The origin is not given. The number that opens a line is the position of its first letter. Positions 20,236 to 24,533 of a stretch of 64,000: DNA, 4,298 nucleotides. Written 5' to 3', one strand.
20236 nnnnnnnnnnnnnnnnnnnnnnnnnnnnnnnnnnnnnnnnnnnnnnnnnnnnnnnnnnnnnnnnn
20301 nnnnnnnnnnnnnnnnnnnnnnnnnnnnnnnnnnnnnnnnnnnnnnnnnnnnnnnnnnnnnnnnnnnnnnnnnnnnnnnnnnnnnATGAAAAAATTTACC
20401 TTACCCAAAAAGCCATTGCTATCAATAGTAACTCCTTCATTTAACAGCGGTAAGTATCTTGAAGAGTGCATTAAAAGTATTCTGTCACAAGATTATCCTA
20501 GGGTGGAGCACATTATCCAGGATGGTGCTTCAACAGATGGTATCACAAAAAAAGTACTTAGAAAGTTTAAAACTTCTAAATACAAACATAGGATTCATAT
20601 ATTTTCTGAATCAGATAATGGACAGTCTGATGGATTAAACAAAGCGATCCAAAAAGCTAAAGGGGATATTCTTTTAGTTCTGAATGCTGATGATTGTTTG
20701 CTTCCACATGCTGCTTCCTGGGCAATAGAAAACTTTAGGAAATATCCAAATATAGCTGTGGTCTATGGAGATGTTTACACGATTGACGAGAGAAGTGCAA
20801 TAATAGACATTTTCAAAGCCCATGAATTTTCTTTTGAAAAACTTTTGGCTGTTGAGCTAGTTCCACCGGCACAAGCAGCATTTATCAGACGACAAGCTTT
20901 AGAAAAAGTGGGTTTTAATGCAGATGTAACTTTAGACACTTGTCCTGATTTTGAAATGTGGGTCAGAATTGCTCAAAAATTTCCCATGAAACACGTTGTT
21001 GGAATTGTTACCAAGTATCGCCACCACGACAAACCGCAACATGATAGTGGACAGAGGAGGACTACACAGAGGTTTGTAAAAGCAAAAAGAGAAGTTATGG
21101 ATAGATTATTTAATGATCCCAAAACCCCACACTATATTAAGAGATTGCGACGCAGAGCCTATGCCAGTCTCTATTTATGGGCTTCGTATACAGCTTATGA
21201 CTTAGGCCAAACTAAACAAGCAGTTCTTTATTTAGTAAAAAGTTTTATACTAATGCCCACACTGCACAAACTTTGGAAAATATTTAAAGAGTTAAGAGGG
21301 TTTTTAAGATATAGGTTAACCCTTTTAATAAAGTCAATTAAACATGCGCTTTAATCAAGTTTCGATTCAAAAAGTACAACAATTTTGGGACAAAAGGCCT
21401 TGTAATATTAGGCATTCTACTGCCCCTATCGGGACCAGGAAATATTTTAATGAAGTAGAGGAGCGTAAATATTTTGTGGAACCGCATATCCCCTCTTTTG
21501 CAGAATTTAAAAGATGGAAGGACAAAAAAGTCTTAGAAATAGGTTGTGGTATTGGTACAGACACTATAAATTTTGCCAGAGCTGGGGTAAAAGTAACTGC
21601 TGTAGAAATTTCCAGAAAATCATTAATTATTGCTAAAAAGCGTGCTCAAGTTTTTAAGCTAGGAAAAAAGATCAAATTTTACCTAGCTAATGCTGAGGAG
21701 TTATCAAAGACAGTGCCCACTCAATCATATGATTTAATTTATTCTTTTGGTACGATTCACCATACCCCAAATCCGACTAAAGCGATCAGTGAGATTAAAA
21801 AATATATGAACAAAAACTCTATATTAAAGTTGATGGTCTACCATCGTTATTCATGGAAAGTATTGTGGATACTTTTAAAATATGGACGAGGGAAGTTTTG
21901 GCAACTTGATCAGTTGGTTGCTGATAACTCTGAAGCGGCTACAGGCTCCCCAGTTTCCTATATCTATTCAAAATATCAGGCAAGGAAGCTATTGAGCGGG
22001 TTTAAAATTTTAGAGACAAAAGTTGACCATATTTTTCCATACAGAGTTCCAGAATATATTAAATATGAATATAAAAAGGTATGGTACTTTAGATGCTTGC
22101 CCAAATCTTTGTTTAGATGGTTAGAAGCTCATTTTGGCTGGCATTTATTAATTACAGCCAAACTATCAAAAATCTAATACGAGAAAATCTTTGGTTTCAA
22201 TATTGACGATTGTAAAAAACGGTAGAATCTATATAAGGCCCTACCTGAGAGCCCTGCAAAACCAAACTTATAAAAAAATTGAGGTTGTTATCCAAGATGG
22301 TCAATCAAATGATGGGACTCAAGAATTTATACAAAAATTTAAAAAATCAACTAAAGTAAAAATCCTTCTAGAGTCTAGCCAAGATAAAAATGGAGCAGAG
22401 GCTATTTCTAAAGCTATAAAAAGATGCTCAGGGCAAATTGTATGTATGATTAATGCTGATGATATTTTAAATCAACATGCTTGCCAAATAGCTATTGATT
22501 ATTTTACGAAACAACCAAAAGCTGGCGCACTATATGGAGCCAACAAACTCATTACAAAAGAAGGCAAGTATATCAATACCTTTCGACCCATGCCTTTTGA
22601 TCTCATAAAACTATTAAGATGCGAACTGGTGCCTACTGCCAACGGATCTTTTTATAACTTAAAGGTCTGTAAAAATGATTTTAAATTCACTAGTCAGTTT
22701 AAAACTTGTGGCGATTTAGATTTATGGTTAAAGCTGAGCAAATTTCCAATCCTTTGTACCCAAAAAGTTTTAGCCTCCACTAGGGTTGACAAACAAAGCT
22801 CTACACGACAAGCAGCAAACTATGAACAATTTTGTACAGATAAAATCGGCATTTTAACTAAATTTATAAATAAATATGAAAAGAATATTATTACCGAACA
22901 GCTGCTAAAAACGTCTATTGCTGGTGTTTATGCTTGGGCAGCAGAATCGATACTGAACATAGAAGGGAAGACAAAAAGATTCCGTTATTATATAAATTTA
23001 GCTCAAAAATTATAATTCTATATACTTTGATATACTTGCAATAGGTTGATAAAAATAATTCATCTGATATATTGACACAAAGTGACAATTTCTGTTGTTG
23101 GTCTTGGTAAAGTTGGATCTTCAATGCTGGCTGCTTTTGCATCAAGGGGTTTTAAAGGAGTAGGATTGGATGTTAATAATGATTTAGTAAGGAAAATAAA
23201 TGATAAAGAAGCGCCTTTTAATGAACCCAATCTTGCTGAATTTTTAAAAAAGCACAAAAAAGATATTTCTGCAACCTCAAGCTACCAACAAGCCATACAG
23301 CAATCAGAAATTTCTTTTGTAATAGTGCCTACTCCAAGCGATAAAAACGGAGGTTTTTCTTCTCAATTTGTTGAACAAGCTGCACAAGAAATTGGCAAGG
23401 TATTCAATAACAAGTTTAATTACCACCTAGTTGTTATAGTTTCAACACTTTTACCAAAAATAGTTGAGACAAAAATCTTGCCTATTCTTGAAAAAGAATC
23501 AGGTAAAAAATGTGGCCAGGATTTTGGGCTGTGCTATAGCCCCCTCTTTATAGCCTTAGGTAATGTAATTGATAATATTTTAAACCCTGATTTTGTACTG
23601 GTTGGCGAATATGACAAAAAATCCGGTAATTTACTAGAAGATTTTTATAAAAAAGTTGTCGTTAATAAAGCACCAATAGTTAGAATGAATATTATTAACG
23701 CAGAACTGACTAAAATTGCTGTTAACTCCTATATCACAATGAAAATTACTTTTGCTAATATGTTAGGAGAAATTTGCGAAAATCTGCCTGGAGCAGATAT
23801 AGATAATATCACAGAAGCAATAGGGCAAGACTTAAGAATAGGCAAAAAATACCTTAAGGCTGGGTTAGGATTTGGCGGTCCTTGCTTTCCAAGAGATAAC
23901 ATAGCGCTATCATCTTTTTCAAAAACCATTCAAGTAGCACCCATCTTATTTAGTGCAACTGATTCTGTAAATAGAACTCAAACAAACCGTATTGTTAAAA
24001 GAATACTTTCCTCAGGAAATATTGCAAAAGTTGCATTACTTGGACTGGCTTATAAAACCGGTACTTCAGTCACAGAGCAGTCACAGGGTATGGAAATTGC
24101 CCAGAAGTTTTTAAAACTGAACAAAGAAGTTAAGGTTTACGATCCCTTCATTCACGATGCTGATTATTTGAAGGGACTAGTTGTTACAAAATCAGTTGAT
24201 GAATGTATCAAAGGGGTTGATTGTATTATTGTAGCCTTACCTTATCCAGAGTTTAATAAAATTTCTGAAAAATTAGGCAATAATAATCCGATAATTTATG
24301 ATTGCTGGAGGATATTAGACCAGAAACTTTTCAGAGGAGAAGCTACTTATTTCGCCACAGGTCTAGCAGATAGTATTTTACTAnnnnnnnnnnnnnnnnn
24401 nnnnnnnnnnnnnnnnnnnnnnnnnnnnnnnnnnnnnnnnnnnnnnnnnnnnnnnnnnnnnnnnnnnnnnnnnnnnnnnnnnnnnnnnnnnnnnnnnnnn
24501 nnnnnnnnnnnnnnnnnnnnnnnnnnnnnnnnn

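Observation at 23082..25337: Fusion of a nucleotide-sugar 6-dehydrogenase to a GDP-mannose-3,5-epimerase-like domain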

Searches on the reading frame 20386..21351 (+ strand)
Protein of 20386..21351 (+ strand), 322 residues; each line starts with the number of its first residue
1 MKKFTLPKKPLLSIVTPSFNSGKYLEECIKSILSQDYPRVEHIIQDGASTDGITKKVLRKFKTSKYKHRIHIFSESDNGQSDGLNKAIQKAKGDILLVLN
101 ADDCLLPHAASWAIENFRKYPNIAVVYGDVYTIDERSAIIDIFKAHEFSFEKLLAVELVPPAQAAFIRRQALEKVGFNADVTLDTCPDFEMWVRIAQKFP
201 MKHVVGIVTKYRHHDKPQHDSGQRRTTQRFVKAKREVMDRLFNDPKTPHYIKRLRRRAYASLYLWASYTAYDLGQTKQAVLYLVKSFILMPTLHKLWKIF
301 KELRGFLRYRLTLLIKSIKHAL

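Call 38: search_protein_families(library=ncbifam, proteins=[window:20386-21351:+], max_evalue=0.00001)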
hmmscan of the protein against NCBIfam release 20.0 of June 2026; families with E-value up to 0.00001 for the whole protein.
window:20386-21351:+ (322 aa): 15 families
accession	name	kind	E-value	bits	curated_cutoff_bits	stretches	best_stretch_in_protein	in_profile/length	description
TIGR03937.1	PgaC_IcaA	equivalog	1e-19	70.8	422.3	1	5-149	40-181/407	poly-beta-1,6-N-acetyl-D-glucosamine synthase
NF047683.1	TeichurnBiosyTuaG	equivalog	1.8e-18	67.1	400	1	7-198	3-189/252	teichuronic acid biosynthesis protein TuaG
TIGR03111.1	glyc2_xrt_Gpos1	hypoth_equivalog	3.8e-14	52.3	363.95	1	6-135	45-174/439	TIGR03111 family XrtG-associated glycosyltransferase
NF050050.1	ProtGlycPglI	equivalog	1.3e-13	51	500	1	9-117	1-108/306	GalNAc(5)-diNAcBac-PP-undecaprenol beta-1,3-glucosyltransferase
NF053739.1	GlytfEpsEBac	equivalog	1.7e-12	46.9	450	1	10-195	1-185/265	glycosyltransferase EpsE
NF007482.0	PRK10073.1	equivalog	2.8e-12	46.3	423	1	8-108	4-101/334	glycosyltransferase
TIGR04283.1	glyco_like_mftF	equivalog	4.8e-12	46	182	1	12-203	1-177/221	TIGR04283 family arsenosugar biosynthesis glycosyltransferase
NF038299.1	EPS_HpsN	equivalog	1.9e-11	43.5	425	1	10-133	1-122/317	hormogonium polysaccharide biosynthesis glycosyltransferase HpsN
NF007453.0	PRK10018.1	equivalog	6.3e-10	39.2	382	1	8-135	4-129/280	colanic acid biosynthesis glycosyltransferase WcaA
TIGR04017.1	WcaA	equivalog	9.3e-10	38.6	495.75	1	8-135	3-128/279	colanic acid biosynthesis glycosyltransferase WcaA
TIGR04009.1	wcaE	equivalog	3.4e-09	36.3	369.2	1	12-211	3-195/248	colanic acid biosynthesis glycosyltransferase WcaE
NF041875.1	EPS_EpsD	equivalog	3.6e-08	33.2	370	1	12-104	1-90/325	exopolysaccharide biosynthesis glycosyltransferase EpsD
TIGR03965.1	mycofact_glyco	equivalog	1.6e-07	30.6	280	1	5-195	69-263/467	mycofactocin biosynthesis glycosyltransferase MftF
NF038302.1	EPS_HpsE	equivalog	9.2e-07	28.1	300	1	12-130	3-124/307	hormogonium polysaccharide biosynthesis glycosyltransferase HpsE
TIGR04242.1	nodulat_NodC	equivalog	3.7e-06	26.2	550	1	9-130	47-168/395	chitooligosaccharide synthase NodC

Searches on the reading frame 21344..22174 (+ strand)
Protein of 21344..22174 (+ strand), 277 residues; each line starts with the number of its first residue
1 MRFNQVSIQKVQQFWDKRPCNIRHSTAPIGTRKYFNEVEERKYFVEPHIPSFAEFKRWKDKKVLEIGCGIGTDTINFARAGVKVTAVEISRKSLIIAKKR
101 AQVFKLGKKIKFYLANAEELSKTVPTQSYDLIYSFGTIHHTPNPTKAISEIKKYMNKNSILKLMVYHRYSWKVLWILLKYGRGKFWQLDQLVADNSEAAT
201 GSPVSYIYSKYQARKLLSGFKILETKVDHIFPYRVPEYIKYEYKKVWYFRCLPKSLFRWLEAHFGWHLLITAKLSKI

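Call 38: search_protein_families(library=ncbifam, proteins=[window:21344-22174:+], max_evalue=0.00001)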
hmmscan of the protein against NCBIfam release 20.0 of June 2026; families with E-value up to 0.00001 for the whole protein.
window:21344-22174:+ (277 aa): 24 families
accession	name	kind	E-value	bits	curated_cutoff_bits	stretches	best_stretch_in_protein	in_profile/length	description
NF043040.1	corrin_prot_MT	hypoth_equivalog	4.6e-15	55.6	180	1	59-134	41-116/216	corrinoid protein-associated methyltransferase CpaM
TIGR01983.1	UbiG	equivalog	4.9e-14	52.2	102.95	1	47-163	45-151/228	bifunctional 2-polyprenyl-6-hydroxyphenol methylase/3-demethylubiquinol 3-O-methyltransferase UbiG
TIGR04345.1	ovoA_Cterm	equivalog_domain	3.2e-10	40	170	0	106-172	114-176/242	putative 4-mercaptohistidine N1-methyltransferase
TIGR02072.1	BioC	equivalog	4.2e-10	39.8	184.95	1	58-162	33-131/244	malonyl-ACP O-methyltransferase BioC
TIGR02021.1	BchM-ChlM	equivalog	1.3e-09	37.9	158.9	1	59-158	54-150/218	magnesium protoporphyrin IX methyltransferase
NF040539.1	AST_met_ArsM_2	exception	1.4e-09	38.1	240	1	59-160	56-160/262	putative arsinothricin biosynthesis methyltransferase ArsM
NF045649.1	2X_seleno_MduS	exception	1.8e-09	37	380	1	52-135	34-116/338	methyltransferase domain-containing selenoprotein MduS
TIGR01934.1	MenG_MenH_UbiE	subfamily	1.1e-08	34.7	158.35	1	57-173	37-151/223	ubiquinone/menaquinone biosynthesis methyltransferase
NF045882.1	PLipidMtase_Leg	equivalog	4.4e-08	33.2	390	1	59-207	42-183/207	phospholipid N-methyltransferase PmtA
NF047649.1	MTase_UXPK_star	exception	5.9e-08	32.1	460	1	61-158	79-176/283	methyltransferase/UXPK-star double selenoprotein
NF053839.1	CPFASynBruc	equivalog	6.2e-08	32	600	1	58-141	173-252/410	cyclopropane fatty acid synthase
NF008264.0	PRK11036.1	equivalog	1e-07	31.7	366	1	60-168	45-152/261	tRNA uridine 5-oxyacetic acid(34) methyltransferase CmoM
NF011529.0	PRK14968.1-3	equivalog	1e-07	31.6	162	1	58-132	33-102/198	putative methyltransferase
NF011650.0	PRK15068.1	equivalog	2.8e-07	29.7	209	1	56-160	119-222/324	tRNA 5-methoxyuridine(34)/uridine 5-oxyacetic acid(34) synthase CmoB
NF008992.0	PRK12335.1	equivalog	3.6e-07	29.6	303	1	46-138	109-196/289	SAM-dependent methyltransferase TehB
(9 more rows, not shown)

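Call 55: search_solved_structures(query=window:21344-22174:+, max_evalue=0.001)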
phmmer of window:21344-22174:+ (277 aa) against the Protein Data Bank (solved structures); distinct sequences matched with E-value up to 0.001: 31.
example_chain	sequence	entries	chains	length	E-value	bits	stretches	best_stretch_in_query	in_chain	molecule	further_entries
6uv6_A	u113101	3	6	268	4.8e-11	45.6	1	58-163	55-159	D-glucose O-methyltransferase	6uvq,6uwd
5wp5_A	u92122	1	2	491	1.5e-09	40.7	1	60-146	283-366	Phosphomethylethanolamine N-methyltransferase 2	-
3bus_A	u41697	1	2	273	2.1e-09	40.2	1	61-156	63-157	Methyltransferase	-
5wp4_A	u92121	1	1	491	2.9e-08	36.5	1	60-146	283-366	Phosphoethanolamine N-methyltransferase 1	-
8zc8_A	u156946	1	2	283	1.3e-07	34.4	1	60-160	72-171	MitM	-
21zq_A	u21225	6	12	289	1.3e-07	34.3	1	60-159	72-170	MitM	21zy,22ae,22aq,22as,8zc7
3mgg_A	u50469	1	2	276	2.1e-07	33.7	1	61-159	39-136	Methyltransferase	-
8gdu_A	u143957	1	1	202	3.7e-07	32.8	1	52-141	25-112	Methyltransferase domain-containing protein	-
3l8d_A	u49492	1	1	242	1.1e-06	31.3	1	49-158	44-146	Methyltransferase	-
8hkr_A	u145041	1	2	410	1.6e-06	30.8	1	59-176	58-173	Protein lysine methyltransferase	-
6mro_A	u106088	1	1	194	2.2e-06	30.3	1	51-142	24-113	methyl transferase from Methanosarcina acetivorans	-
9w6x_A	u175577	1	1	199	6.2e-06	28.8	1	63-144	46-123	YtkW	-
8rdl_A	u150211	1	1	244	7.6e-06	28.5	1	26-143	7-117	ToxA protein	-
3egi_A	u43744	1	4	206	1.1e-05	28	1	57-115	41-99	Trimethylguanosine synthase homolog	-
3gdh_A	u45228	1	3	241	1.2e-05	27.9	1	57-115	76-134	Trimethylguanosine synthase homolog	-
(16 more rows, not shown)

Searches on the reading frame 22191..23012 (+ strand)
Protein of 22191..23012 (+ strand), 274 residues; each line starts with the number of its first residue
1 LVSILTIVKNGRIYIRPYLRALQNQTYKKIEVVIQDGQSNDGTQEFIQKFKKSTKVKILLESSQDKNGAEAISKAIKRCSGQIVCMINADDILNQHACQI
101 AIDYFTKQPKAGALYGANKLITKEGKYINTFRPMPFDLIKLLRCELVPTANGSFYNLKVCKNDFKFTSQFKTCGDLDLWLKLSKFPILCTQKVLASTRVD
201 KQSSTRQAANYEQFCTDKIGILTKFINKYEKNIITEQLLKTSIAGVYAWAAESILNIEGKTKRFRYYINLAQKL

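Call 38: search_protein_families(library=ncbifam, proteins=[window:22191-23012:+], max_evalue=0.00001)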
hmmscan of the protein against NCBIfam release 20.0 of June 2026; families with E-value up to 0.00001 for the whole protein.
window:22191-23012:+ (274 aa): 10 families
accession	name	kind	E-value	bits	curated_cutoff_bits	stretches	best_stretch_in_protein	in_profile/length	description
NF047683.1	TeichurnBiosyTuaG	equivalog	1e-13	51.5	400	1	2-203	8-209/252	teichuronic acid biosynthesis protein TuaG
TIGR03937.1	PgaC_IcaA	equivalog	1.8e-13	50.2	422.3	1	2-123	47-168/407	poly-beta-1,6-N-acetyl-D-glucosamine synthase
NF050050.1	ProtGlycPglI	equivalog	2.7e-10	40.1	500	1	3-210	5-213/306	GalNAc(5)-diNAcBac-PP-undecaprenol beta-1,3-glucosyltransferase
NF038302.1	EPS_HpsE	equivalog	3.7e-09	36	300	1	9-115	10-121/307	hormogonium polysaccharide biosynthesis glycosyltransferase HpsE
TIGR04009.1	wcaE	equivalog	1e-08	34.8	369.2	1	11-115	15-115/248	colanic acid biosynthesis glycosyltransferase WcaE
TIGR04283.1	glyco_like_mftF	equivalog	2.6e-08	33.7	182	1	3-112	2-105/221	TIGR04283 family arsenosugar biosynthesis glycosyltransferase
TIGR03111.1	glyc2_xrt_Gpos1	hypoth_equivalog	7.7e-08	31.5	363.95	1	3-132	52-180/439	TIGR03111 family XrtG-associated glycosyltransferase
NF007482.0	PRK10073.1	equivalog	8.1e-08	31.6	423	1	2-96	8-101/334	glycosyltransferase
NF053739.1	GlytfEpsEBac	equivalog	5.3e-07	28.9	450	1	2-111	3-113/265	glycosyltransferase EpsE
NF041875.1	EPS_EpsD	equivalog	2.5e-06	27.1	370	1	15-94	14-92/325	exopolysaccharide biosynthesis glycosyltransferase EpsD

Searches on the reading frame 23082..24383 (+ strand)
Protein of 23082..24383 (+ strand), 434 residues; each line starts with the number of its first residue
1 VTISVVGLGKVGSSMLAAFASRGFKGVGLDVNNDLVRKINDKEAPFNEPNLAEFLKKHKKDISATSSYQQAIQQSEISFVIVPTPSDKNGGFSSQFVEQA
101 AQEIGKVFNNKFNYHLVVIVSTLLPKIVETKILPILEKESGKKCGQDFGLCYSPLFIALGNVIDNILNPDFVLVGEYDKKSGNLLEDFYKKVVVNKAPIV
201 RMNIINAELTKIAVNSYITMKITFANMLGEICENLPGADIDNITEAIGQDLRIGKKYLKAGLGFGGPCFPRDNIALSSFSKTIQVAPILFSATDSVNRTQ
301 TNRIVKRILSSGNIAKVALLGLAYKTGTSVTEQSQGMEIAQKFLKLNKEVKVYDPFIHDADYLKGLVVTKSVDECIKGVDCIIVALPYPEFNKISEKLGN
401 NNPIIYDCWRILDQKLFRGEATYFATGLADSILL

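Call 7: search_solved_structures(query=window:23082-24383:+, max_evalue=0.00001, show_alignments=2)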
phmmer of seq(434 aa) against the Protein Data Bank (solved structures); distinct sequences matched with E-value up to 0.00001: 30.
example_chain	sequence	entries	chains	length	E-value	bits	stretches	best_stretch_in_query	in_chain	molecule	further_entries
1mfz_A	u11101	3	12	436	1.2e-59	205.6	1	1-358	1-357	GDP-mannose 6-dehydrogenase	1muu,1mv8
3vtf_A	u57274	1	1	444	1.7e-54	188.5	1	2-394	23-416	UDP-glucose 6-dehydrogenase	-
3gg2_A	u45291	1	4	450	7.4e-49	170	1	2-391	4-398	Sugar dehydrogenase, UDP-glucose/GDP-mannose dehydrogenase family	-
2y0d_A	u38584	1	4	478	8.6e-40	140.1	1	1-358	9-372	UDP-GLUCOSE DEHYDROGENASE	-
2y0c_A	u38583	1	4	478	4.3e-39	137.8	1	1-358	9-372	UDP-GLUCOSE DEHYDROGENASE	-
2y0e_A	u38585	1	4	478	8.1e-39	136.9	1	1-358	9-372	UDP-GLUCOSE DEHYDROGENASE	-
4a7p_A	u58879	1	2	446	2.7e-38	135.2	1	3-411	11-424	UDP-GLUCOSE DEHYDROGENASE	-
9ou8_A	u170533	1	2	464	8.5e-36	127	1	4-358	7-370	UDP-glucose 6-dehydrogenase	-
4edf_A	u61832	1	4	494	1.2e-35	126.5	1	4-358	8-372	UDP-glucose 6-dehydrogenase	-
2o3j_A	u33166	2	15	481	1.3e-35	126.3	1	5-418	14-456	UDP-glucose 6-dehydrogenase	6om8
3khu_A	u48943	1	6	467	1.5e-35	126.2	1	4-358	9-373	UDP-glucose 6-dehydrogenase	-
5tjh_A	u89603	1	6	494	1.5e-35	126.1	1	4-358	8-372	UDP-glucose 6-dehydrogenase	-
5w4x_A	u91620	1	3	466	2.1e-35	125.7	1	4-358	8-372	UDP-glucose 6-dehydrogenase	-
2q3e_A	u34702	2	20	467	2.1e-35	125.7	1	4-358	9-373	UDP-glucose 6-dehydrogenase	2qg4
6c4j_A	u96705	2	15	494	2.1e-35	125.7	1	4-358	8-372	UDP-glucose 6-dehydrogenase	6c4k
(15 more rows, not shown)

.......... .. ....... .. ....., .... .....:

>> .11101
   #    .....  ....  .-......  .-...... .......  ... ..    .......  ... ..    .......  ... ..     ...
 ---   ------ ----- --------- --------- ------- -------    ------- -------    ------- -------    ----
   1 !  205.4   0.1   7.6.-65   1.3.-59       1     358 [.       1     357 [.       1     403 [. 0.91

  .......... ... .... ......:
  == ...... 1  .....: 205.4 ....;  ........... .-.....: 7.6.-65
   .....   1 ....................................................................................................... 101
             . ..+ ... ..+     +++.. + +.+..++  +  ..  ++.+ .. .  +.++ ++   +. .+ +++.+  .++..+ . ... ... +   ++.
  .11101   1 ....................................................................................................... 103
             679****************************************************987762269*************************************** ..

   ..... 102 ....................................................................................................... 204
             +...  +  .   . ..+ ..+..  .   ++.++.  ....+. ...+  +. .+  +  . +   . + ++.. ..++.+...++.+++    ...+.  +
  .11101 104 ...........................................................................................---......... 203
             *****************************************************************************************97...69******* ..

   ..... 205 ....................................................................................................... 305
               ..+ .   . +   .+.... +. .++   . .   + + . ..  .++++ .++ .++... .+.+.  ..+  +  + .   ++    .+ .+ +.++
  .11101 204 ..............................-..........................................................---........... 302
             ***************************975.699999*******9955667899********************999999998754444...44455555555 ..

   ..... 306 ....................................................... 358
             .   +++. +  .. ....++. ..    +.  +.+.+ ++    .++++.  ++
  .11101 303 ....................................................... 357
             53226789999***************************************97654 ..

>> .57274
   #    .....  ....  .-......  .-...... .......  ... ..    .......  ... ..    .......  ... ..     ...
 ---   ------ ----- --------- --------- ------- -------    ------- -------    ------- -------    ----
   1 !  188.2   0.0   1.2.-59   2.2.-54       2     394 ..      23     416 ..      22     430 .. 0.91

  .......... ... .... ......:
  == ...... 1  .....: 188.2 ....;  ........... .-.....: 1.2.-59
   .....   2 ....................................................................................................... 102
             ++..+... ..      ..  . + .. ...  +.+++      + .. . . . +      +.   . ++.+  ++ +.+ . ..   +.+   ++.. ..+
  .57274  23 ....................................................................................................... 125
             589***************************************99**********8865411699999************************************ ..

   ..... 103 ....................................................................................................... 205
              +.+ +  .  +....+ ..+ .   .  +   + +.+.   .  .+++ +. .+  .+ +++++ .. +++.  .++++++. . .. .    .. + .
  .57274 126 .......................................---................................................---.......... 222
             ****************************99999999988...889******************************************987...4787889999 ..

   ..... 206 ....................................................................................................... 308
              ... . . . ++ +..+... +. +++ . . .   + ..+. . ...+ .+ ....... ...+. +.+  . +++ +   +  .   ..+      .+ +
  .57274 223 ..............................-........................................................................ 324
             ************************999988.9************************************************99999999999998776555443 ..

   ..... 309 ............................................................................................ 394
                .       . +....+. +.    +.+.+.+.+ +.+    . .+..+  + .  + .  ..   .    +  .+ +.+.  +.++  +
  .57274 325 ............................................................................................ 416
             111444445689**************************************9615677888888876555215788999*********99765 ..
